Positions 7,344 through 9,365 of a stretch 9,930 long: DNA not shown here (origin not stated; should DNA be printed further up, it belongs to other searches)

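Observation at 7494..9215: Compact long RSH with a full ribosome-sensing C-terminal region, in a genome with archaeal-type signals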

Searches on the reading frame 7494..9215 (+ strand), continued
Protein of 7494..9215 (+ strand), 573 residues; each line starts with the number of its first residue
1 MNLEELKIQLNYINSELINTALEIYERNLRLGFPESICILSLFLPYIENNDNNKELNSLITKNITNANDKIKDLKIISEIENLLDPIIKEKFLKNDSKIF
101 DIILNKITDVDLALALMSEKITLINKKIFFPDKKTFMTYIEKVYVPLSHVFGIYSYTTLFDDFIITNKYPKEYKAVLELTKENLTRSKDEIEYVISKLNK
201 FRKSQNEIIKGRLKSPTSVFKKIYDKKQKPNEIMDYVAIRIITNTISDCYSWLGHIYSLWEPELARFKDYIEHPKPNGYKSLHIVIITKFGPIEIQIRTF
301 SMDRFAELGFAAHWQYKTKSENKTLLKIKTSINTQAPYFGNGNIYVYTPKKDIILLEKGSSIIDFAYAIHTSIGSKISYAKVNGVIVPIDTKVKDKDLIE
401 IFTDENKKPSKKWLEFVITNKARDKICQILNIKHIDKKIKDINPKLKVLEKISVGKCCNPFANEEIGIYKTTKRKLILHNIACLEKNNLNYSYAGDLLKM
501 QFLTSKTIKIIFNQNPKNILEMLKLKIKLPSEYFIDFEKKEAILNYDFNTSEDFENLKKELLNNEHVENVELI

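Call 13: find_related_loci(query=window:7494-9212:+, collection=genome_contigs, flank=10000)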
Query window:7494-9212:+ (573 aa) in genome_contigs; peptide patterns used: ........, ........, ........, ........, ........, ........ (x = any residue, [..] = any of these).
200 stretches matched a pattern; 21 encode a relative of the query (tblastn E <= 1e-3); 21 distinct loci.
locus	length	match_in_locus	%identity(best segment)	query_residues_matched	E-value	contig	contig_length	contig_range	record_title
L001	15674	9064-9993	36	142-431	3e-56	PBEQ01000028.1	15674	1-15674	MAG: bacterium isolate SP317 MHASMcontig_3006376, whole genome shotgun sequence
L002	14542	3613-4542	36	142-431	2e-54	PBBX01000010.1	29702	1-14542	MAG: bacterium isolate SP4154 77827, whole genome shotgun sequence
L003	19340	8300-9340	35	142-465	1e-52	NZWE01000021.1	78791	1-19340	MAG: Actinomycetota bacterium isolate NAT535 154996, whole genome shotgun sequence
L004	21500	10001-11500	33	102-493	6e-50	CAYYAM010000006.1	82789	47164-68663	MAG TPA_asm: uncultured Muribaculaceae bacterium isolate binchicken_co168_252 genome assembly, contig: NODE_393_length_8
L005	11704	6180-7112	35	143-433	1e-47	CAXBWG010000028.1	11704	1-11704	MAG TPA_asm: uncultured bacterium isolate SRR3724469_concoct_20 genome assembly, contig: ERZ4200972.2377, whole genome s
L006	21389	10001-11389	30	18-452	3e-46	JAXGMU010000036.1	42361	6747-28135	MAG: Bacteroidales bacterium isolate AnMBR.bin24 bin24_36, whole genome shotgun sequence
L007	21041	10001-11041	34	143-452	4e-45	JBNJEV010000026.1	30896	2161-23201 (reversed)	MAG: Bacteroidota bacterium isolate Y23_0dBSd1.bin.109 NODE_777_length_30896_cov_19.975679, whole genome shotgun sequenc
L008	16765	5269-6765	32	125-508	4e-44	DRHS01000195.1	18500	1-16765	MAG TPA_asm: Bacteroides sp. isolate HyVt-375 HyVt-375_k145_640484, whole genome shotgun sequence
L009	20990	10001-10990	32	143-442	3e-44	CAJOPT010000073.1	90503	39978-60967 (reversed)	uncultured Prevotella sp. isolate Rumen_Coassembly_mag_372 genome assembly, contig: k87_10385924, whole genome shotgun s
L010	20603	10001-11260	29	31-430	1e-43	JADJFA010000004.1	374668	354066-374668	MAG: Lewinellaceae bacterium isolate Bjer_18-Q3-R1-45_BATAC.327 tig00004851-10-3752770, whole genome shotgun sequence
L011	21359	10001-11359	28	24-464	3e-43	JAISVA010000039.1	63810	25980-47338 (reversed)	MAG: Prevotellaceae bacterium isolate Mx356_bin11 k119_106744, whole genome shotgun sequence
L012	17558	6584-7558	34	143-437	1e-42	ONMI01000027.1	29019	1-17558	uncultured Prevotellaceae bacterium isolate RUG446 genome assembly, contig: scaffold_1391, whole genome shotgun sequence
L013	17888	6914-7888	34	143-437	1e-42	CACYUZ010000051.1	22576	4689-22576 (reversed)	MAG: uncultured Prevotellaceae bacterium isolate RUG12300 genome assembly, contig: RUG12300_asm_51, whole genome shotgun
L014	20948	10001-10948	32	143-430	2e-42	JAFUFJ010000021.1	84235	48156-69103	MAG: Prevotella sp. isolate RGIG4444 Roe_deer_Omasum-4__c171632, whole genome shotgun sequence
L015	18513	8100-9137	32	102-419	1e-42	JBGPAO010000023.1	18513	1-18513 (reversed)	MAG: Bacteroidia bacterium isolate OBJ_0618_130150_127 k141_1185290_length_18513_cov_10.6599, whole genome shotgun seque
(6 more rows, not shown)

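Call 14: find_encoding_contigs(protein=P0001, flank=10000, max_places=3)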
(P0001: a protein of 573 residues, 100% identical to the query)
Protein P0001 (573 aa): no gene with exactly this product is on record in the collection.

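Call 15: find_encoding_contigs(protein=P0002, flank=10000, max_places=3)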
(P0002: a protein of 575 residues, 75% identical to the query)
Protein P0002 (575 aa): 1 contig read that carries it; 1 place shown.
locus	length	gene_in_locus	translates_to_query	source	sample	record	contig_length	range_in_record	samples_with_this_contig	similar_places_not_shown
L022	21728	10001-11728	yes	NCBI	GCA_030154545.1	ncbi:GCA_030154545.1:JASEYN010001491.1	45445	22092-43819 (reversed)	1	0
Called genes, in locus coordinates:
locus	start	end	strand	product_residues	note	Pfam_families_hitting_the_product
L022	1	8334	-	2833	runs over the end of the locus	-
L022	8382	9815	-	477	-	PF13396:PLDc_N, PF13091:PLDc_2, PF00614:PLDc (weak), PF13091:PLDc_2, PF00614:PLDc (weak)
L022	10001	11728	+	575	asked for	PF04607:RelA_SpoT, PF02824:TGS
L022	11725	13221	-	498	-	PF00709:Adenylsucc_synt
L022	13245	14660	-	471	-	PF00587:tRNA-synt_2b, PF03129:HGTP_anticodon, PF09180:ProRS-C_1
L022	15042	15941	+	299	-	PF17125:Methyltr_RsmF_N, PF01189:Methyltr_RsmB-F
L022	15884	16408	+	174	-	PF13636:Methyltranf_PUA (weak)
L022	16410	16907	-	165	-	PF13673:Acetyltransf_10 (faint), PF00583:Acetyltransf_1 (weak)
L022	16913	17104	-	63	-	-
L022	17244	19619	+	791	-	PF00133:tRNA-synt_1, PF01406:tRNA-synt_1e (faint), PF09334:tRNA-synt_1g, PF08264:Anticodon_1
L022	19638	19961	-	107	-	-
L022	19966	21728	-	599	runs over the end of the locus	PF04851:ResIII (weak), PF06733:DEAD_2, PF13307:Helicase_C_2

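Call 16: find_encoding_contigs(protein=P0018, flank=10000, max_places=2)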
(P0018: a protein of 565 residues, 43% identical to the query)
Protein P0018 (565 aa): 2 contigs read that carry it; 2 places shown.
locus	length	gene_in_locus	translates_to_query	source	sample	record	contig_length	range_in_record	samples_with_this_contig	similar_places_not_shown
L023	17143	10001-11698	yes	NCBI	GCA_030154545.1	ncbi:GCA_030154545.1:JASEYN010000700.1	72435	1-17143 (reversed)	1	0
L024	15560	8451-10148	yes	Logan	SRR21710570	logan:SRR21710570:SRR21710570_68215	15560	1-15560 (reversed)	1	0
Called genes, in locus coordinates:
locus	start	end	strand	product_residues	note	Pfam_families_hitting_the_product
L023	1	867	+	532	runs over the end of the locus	PF07549:Sec_GG (weak), PF02355:SecD_SecF_C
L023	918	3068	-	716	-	PF02359:CDC48_N, PF02933:CDC48_2, PF00004:AAA, PF05496:RuvB_N, PF07724:AAA_2 (weak), PF17862:AAA_lid_3, PF00004:AAA, PF17862:AAA_lid_3, +24 more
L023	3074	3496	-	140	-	-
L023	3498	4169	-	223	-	PF11848:DUF3368 (weak)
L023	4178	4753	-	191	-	-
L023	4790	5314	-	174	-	-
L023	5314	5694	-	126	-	PF01047:MarR (faint), PF13412:HTH_24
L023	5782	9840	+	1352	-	-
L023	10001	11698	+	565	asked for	PF04607:RelA_SpoT, PF02824:TGS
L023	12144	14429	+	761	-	PF00437:T2SSE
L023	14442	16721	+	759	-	PF00482:T2SSF (weak)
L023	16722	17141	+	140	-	?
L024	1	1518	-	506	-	?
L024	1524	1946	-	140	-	-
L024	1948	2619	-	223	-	PF11848:DUF3368 (weak)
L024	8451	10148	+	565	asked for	PF04607:RelA_SpoT, PF02824:TGS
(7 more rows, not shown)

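Call 17: find_encoding_contigs(protein=P0027, flank=10000, max_places=2)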
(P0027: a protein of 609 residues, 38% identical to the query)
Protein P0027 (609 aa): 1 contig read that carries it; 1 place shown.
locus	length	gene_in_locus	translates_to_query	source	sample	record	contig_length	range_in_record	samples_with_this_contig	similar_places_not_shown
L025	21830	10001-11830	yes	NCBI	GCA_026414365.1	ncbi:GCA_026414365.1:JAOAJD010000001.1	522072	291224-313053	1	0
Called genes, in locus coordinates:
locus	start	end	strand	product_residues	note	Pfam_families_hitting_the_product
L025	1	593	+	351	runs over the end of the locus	PF00383:dCMP_cyt_deam_1, PF14437:MafB19-deam, PF01872:RibD_C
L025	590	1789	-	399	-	PF12704:MacB_PCD, PF02687:FtsX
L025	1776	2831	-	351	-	PF01137:RTC, PF05189:RTC_insert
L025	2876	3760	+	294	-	PF01073:3Beta_HSD, PF01370:Epimerase, PF04321:RmlD_sub_bind, PF13460:NAD_binding_10 (weak), PF02719:Polysacc_synt_2 (weak), PF07993:NAD_binding_4, PF16363:GDP_Man_Dehyd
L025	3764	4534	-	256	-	PF01884:PcrB, PF00977:His_biosynth (weak), PF01180:DHO_dh (weak)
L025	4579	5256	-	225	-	PF00753:Lactamase_B, PF23023:Anti-Pycsar_Apyc1 (faint), PF19583:ODP (weak)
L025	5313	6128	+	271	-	PF09999:DUF2240 (weak), PF01336:tRNA_anti-codon (faint)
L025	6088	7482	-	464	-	-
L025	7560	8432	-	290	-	PF01978:TrmB (weak), PF01022:HTH_5 (weak), PF01047:MarR, PF13412:HTH_24 (weak), PF24034:DUF7343 (weak)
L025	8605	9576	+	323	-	PF00633:HHH (faint), PF11731:Cdd1 (faint), PF14520:HHH_5, PF00154:RecA_N, PF13481:AAA_25 (weak), PF08423:Rad51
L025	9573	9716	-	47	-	-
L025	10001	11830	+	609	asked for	PF13328:HD_4, PF04607:RelA_SpoT, PF02824:TGS, PF28438:RelA_RIS, PF13291:ACT_4, PF01842:ACT, PF22629:ACT_AHAS_ss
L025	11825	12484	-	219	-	-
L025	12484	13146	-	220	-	-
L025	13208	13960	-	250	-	PF00350:Dynamin_N (faint), PF02421:FeoB_N (faint), PF03193:RsgA_GTPase, PF00025:Arf (faint), PF01926:MMR_HSR1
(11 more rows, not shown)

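Call 18: find_encoding_contigs(protein=P0013, flank=10000, max_places=2)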
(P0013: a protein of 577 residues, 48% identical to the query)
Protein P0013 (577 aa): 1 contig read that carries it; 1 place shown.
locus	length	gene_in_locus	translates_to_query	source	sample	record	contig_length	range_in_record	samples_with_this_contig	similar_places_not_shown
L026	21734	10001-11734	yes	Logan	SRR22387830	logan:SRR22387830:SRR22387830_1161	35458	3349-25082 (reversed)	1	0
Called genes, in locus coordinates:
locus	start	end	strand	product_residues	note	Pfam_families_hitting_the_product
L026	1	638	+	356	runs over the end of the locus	-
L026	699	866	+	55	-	-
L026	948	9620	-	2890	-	PF11974:bMG3 (faint), PF13620:CarboxypepD_reg (faint), PF01464:SLT (faint), PF13472:Lipase_GDSL_2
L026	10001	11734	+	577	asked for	PF04607:RelA_SpoT, PF02824:TGS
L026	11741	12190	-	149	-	-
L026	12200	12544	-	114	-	PF01906:YbjQ_1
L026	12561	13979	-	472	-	PF00587:tRNA-synt_2b, PF03129:HGTP_anticodon, PF09180:ProRS-C_1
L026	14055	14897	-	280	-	-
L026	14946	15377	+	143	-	-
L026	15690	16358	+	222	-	-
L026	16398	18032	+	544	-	PF00118:Cpn60_TCP1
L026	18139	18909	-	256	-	PF13635:DUF4143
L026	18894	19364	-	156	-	PF24883:NPHP3_N (faint), PF01637:ATPase_2 (faint), PF13173:AAA_14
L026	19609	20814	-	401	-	PF13433:Peripla_BP_5, PF13458:Peripla_BP_6, PF01094:ANF_receptor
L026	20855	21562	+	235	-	PF01978:TrmB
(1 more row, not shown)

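Call 24: list_cluster_members(proteins=[P0001, P0002, P0014, P0015, P0018, P0025, P0026, P0029, P0098, P0045])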
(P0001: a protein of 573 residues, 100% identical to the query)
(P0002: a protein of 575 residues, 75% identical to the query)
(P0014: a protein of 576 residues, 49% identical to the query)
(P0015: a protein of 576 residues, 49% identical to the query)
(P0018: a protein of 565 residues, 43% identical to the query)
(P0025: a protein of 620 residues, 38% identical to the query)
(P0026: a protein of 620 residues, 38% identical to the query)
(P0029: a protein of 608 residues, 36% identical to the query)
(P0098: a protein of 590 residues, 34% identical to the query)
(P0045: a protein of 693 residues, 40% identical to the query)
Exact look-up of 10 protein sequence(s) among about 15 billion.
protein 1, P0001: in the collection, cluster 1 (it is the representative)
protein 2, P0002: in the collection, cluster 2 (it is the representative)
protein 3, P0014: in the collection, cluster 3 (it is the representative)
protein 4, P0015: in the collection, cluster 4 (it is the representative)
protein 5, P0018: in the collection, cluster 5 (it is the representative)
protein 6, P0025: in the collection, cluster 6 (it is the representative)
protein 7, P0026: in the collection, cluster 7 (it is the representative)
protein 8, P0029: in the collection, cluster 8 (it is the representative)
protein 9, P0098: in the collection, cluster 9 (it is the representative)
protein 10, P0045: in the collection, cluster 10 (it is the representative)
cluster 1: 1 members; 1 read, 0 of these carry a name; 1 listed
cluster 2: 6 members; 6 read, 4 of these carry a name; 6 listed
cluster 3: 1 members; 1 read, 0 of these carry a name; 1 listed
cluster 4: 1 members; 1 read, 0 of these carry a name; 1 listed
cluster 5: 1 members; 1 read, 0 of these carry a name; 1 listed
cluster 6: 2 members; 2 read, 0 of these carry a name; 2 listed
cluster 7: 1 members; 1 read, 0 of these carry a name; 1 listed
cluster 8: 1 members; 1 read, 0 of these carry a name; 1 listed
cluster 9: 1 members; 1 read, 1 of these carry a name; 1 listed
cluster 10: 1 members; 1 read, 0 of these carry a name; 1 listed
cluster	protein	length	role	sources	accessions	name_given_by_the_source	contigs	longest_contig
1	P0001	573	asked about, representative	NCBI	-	-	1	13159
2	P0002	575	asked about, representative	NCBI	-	-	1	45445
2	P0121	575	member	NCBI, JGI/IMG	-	(p)ppGpp synthase/HD superfamily hydrolase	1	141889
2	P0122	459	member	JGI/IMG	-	(p)ppGpp synthase/HD superfamily hydrolase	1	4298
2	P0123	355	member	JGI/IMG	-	(p)ppGpp synthase/HD superfamily hydrolase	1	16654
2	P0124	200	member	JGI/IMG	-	(p)ppGpp synthase/HD superfamily hydrolase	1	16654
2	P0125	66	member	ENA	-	-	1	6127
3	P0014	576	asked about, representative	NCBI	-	-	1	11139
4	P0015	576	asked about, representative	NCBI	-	-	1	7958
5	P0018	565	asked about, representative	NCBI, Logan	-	-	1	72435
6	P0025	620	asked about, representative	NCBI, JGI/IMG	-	-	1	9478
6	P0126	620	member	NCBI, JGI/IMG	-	-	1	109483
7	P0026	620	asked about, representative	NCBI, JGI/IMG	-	-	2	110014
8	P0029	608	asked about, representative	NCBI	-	-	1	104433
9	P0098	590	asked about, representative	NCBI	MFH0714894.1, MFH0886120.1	MAG: TGS domain-containing protein [Candidatus Diapherotrites archaeon]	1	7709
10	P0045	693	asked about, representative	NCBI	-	-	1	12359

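Call 28: find_homologous_proteins(query=L022:13245-14657:-, max_evalue=1e-20)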
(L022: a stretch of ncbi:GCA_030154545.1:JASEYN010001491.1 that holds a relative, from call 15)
Query L022:13245-14657:- (470 aa): 8000 proteins with E <= 1e-20 among 8000 candidates; the best 120 are listed.
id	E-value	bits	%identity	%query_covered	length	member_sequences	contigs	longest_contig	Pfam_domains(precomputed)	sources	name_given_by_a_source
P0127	0.0e+0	1082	100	100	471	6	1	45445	PF03129.26,PF00587.31,PF09180.17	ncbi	-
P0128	2.1e-283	959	87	100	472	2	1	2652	PF03129.26,PF00587.31,PF09180.17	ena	-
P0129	3.6e-282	954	86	100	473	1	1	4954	PF03129.26,PF00587.31,PF09180.17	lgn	-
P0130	2.5e-275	932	85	100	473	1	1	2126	PF03129.26,PF00587.31,PF09180.17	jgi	jgi:prolyl-tRNA synthetase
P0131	2.3e-265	899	82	100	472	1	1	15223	PF03129.26,PF00587.31,PF09180.17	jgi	-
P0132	2.4e-259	879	80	100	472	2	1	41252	PF03129.26,PF00587.31,PF09180.17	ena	-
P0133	2.5e-251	853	77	100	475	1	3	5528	PF03129.26,PF00587.31,PF09180.17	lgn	-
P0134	5.0e-251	852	77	100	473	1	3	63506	PF03129.26,PF00587.31,PF09180.17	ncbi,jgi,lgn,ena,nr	ncbi:MAG: proline--tRNA ligase [Candidatus Diapherotrites archaeon CG08_land_8_20_14_0_20_30_16]|nr:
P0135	8.2e-233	792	72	100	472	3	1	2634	PF03129.26,PF00587.31,PF09180.17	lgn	-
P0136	1.5e-186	639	61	99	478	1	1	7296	PF03129.26,PF00587.31,PF09180.17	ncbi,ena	-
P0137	8.7e-186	637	60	99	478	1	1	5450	PF03129.26,PF00587.31,PF09180.17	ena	-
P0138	1.2e-184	633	58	99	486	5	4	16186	PF03129.26,PF00587.31,PF09180.17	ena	-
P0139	3.7e-184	631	59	99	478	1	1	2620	PF03129.26,PF00587.31,PF09180.17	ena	-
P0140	5.1e-184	631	58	99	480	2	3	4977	PF03129.26,PF00587.31,PF09180.17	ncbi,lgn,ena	-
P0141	7.2e-184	630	58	100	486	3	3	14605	PF03129.26,PF00587.31,PF09180.17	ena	-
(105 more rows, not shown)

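Call 33: find_related_loci(query=A1, collection=metagenome_contigs, flank=6000)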
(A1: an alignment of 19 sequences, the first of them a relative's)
Query A1 (573 aa) in metagenome_contigs; peptide patterns used: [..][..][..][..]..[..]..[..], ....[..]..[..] (x = any residue, [..] = any of these).
600 stretches matched a pattern (row limit reached: there are more); 597 encode a relative of the query (tblastn E <= 1e-3); the best 80 are kept; 80 distinct loci.
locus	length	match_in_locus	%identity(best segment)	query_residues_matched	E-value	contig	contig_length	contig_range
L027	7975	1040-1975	38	143-433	2e-60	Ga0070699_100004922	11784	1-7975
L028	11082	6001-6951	35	131-426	3e-60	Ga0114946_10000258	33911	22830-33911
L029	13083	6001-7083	36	88-426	6e-60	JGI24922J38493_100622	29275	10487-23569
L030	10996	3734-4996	30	34-426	7e-60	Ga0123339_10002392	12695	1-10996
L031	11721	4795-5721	38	142-428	2e-59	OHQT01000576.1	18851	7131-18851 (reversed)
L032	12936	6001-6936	38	142-428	2e-59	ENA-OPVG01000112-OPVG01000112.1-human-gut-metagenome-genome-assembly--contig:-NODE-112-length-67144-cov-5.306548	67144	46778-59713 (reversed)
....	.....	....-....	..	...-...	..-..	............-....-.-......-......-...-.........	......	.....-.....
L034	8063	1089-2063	34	142-441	2e-59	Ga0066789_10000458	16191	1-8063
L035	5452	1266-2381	33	90-440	3e-59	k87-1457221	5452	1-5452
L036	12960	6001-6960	36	131-428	4e-59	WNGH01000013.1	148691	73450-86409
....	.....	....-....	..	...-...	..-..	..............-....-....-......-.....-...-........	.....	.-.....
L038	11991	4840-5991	31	79-426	1e-58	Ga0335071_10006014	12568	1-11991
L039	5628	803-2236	30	109-540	3e-58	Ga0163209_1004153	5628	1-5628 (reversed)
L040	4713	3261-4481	33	35-426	2e-58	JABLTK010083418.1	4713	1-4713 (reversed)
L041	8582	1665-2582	36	143-426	5e-58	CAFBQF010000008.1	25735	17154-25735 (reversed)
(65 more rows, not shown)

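Call 34: find_encoding_contigs(protein=P0009, flank=6000, max_places=2)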
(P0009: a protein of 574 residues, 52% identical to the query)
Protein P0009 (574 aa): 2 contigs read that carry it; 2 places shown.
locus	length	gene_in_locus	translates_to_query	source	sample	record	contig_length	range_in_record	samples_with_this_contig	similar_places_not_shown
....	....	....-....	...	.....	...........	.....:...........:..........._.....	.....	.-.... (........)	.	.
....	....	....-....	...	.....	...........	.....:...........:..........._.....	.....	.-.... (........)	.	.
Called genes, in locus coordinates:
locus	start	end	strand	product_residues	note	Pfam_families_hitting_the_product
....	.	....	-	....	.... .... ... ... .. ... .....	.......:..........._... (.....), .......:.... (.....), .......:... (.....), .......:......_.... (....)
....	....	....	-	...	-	-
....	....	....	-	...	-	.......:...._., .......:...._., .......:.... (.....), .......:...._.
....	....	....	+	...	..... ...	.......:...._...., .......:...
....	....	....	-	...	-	?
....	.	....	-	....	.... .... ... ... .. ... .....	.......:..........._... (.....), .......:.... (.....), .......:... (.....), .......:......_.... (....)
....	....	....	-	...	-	-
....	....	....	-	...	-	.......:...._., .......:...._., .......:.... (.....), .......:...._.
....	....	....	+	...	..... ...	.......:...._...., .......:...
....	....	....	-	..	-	?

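Call 35: find_encoding_contigs(protein=P0021, flank=6000, max_places=2)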
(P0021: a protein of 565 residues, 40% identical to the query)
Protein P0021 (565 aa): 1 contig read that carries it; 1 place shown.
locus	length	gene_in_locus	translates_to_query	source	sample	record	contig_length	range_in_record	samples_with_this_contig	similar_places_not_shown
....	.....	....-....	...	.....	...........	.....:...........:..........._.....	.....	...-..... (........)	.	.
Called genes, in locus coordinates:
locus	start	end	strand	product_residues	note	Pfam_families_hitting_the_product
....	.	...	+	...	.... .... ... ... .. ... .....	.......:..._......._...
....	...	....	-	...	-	-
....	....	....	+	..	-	-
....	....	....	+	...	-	-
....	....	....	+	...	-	-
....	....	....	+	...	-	-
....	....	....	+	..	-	-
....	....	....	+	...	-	-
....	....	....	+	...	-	-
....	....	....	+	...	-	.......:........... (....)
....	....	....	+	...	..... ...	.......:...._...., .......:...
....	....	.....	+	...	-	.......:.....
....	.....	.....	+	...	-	-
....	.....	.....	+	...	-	-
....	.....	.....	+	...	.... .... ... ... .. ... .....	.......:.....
